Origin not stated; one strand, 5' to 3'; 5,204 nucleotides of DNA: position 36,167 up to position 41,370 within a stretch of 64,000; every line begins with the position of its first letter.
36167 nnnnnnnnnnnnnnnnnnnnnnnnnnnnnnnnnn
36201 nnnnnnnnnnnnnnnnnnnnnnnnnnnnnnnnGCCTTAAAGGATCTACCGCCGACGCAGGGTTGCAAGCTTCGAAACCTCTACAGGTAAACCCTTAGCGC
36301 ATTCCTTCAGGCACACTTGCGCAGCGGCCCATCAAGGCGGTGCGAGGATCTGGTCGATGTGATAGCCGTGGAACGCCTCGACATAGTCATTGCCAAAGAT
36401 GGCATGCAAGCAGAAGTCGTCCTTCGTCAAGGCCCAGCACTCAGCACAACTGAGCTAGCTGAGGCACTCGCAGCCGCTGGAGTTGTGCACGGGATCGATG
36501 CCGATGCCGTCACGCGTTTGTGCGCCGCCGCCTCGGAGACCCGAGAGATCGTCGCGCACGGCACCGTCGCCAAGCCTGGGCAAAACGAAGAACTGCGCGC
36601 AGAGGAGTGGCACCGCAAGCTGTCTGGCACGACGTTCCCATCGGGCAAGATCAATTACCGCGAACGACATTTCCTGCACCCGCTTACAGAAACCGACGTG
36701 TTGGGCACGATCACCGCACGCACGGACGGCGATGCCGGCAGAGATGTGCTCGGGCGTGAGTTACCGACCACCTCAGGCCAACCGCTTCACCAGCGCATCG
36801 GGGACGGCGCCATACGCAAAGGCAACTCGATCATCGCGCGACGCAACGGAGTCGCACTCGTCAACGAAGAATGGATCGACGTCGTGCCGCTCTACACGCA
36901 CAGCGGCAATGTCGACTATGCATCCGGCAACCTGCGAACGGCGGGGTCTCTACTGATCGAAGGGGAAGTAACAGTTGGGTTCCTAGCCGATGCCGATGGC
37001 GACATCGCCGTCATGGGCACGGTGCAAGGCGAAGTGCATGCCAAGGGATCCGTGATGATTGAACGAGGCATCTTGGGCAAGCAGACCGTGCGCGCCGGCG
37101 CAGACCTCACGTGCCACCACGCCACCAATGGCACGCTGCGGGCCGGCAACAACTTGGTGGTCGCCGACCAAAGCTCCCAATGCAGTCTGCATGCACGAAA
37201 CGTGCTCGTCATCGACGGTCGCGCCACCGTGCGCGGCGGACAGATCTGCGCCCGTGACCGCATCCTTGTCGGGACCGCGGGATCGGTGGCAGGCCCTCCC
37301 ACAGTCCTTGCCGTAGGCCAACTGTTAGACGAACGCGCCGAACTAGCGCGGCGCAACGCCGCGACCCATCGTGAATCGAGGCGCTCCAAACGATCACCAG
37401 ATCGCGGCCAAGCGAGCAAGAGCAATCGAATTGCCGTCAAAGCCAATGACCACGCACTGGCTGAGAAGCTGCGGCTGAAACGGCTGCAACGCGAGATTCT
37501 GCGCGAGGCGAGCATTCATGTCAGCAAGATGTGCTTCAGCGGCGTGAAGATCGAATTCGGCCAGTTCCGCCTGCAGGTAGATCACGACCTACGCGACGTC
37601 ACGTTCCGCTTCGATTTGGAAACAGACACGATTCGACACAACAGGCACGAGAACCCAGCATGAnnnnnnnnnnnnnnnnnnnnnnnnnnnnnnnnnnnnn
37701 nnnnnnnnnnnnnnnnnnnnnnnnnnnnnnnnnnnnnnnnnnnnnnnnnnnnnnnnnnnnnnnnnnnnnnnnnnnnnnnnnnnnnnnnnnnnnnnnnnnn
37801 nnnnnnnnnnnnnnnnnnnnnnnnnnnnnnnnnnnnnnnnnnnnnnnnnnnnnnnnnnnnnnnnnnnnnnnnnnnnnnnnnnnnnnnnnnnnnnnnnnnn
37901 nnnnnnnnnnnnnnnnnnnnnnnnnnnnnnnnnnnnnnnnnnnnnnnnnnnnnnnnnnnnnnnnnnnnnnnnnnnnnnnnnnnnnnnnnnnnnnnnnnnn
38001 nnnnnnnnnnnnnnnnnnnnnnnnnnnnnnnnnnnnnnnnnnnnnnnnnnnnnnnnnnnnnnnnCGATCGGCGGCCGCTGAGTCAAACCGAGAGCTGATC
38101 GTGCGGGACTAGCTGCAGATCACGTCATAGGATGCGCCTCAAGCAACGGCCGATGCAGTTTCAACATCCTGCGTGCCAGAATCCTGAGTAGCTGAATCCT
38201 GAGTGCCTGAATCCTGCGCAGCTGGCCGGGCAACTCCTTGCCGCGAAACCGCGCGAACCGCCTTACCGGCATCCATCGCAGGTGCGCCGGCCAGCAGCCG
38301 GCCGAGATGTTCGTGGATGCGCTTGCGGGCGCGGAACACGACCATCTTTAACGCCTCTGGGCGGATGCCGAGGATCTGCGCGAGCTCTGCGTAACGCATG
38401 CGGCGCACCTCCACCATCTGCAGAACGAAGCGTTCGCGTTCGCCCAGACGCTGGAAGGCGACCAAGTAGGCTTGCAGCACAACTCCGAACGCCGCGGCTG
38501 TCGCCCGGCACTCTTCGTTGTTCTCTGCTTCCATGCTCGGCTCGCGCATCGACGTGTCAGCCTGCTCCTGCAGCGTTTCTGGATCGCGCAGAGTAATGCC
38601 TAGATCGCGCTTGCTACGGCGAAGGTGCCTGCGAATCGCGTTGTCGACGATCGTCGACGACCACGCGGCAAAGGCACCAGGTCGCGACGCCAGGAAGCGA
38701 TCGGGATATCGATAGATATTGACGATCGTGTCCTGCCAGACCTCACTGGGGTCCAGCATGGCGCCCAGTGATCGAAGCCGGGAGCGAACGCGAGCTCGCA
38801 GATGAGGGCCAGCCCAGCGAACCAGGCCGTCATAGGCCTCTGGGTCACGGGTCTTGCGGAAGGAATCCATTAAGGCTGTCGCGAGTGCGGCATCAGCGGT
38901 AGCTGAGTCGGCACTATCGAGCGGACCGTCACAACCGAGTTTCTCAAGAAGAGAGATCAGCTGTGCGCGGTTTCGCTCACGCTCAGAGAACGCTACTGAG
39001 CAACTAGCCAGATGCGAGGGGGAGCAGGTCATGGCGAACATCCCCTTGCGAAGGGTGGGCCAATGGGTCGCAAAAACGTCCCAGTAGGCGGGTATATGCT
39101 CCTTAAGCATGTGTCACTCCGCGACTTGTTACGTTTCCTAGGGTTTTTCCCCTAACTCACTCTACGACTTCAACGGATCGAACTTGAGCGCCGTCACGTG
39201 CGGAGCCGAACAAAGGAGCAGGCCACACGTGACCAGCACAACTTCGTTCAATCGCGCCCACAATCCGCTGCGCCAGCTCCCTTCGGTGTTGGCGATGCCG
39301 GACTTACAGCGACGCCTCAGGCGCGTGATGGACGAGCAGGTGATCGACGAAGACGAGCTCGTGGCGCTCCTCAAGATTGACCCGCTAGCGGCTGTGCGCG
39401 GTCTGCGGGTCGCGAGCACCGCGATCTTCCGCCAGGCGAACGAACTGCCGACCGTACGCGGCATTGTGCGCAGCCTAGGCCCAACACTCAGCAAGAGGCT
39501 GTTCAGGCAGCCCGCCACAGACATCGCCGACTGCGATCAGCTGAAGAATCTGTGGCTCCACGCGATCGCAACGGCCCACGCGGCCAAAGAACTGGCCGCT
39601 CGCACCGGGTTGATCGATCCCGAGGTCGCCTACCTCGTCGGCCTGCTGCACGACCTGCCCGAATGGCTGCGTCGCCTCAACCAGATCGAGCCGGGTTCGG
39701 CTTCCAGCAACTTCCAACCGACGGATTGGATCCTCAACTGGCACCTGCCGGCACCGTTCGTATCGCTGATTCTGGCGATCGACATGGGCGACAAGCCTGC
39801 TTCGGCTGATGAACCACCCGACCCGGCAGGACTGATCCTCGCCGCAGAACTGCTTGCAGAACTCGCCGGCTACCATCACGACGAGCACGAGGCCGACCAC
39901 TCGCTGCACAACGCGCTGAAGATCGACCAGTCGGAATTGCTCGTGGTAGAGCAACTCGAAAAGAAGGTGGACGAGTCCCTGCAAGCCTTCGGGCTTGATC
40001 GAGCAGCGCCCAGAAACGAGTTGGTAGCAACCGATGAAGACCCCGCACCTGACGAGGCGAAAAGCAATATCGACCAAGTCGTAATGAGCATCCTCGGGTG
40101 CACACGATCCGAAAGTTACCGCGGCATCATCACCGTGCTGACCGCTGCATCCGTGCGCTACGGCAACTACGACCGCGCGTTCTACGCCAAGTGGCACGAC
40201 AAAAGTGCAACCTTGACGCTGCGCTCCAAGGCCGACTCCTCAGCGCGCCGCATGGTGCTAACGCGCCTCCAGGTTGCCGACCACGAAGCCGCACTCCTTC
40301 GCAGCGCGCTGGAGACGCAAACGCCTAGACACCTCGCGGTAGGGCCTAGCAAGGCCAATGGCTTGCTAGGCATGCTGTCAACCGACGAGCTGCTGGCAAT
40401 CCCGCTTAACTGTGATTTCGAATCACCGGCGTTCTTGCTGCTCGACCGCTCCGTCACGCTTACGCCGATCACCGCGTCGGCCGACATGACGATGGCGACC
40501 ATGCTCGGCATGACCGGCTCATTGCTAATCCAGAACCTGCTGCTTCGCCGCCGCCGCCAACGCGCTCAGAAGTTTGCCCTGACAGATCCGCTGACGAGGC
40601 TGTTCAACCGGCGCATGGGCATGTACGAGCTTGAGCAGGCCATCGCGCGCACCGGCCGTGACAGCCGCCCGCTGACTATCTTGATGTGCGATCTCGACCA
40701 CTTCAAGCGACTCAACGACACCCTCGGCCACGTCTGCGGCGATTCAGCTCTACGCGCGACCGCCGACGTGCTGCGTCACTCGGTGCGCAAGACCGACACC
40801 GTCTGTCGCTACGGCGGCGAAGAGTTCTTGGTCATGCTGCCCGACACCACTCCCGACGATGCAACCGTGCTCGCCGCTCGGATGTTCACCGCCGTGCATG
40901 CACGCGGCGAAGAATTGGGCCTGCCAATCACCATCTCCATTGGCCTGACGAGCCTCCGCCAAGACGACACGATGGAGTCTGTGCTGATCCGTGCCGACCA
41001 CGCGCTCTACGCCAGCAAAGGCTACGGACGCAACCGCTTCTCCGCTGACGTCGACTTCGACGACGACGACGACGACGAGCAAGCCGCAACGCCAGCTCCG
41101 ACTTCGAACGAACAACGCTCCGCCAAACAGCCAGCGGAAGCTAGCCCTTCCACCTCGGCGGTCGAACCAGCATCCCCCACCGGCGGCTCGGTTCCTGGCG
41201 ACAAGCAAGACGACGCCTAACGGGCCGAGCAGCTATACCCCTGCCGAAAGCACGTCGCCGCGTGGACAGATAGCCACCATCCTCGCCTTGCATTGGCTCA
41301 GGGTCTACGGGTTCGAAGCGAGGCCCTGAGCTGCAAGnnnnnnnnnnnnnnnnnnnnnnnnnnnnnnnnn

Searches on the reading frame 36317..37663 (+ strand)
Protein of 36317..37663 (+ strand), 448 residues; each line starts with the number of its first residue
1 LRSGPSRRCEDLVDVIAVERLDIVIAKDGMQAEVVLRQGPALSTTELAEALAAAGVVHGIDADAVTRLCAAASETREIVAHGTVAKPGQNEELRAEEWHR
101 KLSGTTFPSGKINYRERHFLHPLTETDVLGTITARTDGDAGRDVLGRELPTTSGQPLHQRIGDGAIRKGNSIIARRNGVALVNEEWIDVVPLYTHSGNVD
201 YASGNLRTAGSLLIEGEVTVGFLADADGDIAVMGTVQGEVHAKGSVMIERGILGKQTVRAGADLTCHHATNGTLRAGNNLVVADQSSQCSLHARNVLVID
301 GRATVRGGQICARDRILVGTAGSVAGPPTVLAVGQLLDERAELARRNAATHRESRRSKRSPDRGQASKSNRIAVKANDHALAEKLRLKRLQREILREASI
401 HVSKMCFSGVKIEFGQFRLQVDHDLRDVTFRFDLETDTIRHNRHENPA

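Call 21: search_protein_families(library=pfam, proteins=[window:36317-37663:+], max_evalue=0.001)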
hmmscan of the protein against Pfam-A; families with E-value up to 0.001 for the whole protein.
window:36317-37663:+ (448 aa): 3 families
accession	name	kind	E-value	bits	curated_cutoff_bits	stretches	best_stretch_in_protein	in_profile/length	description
PF03961.19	FapA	-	6.9e-38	131.3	31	1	191-433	1-268/272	Flagellar Assembly Protein A beta solenoid domain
PF20250.3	FapA_N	-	8.9e-24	84.3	27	1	22-184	2-177/178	Flagellar Assembly Protein A N-terminal region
PF04519.19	Bactofilin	-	0.00024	21.7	27.9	0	225-285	14-73/98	Polymer-forming cytoskeletal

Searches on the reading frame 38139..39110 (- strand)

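Call 21: search_protein_families(library=pfam, proteins=[window:38139-39110:-], max_evalue=0.001)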
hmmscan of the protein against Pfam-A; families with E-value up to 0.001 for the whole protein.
window:38139-39110:- (323 aa): 2 families
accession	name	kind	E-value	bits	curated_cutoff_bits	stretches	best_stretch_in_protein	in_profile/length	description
PF04542.20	Sigma70_r2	-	1.9e-07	31.2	24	1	103-168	8-70/71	Sigma-70 region 2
PF08281.18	Sigma70_r4_2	-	1.8e-05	24.7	25.7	1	213-265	2-54/54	Sigma-70, region 4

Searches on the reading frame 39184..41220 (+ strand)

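Call 21: search_protein_families(library=pfam, proteins=[window:39184-41220:+], max_evalue=0.001)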
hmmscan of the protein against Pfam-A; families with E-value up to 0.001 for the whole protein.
window:39184-41220:+ (678 aa): 2 families
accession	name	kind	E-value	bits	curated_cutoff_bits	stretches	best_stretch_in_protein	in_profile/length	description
PF00990.26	GGDEF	-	4.1e-41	140.9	23.8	1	465-618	1-161/161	Diguanylate cyclase, GGDEF domain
PF08668.18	HDOD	-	1.8e-13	50.9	22.9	1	37-158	3-130/196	HDOD domain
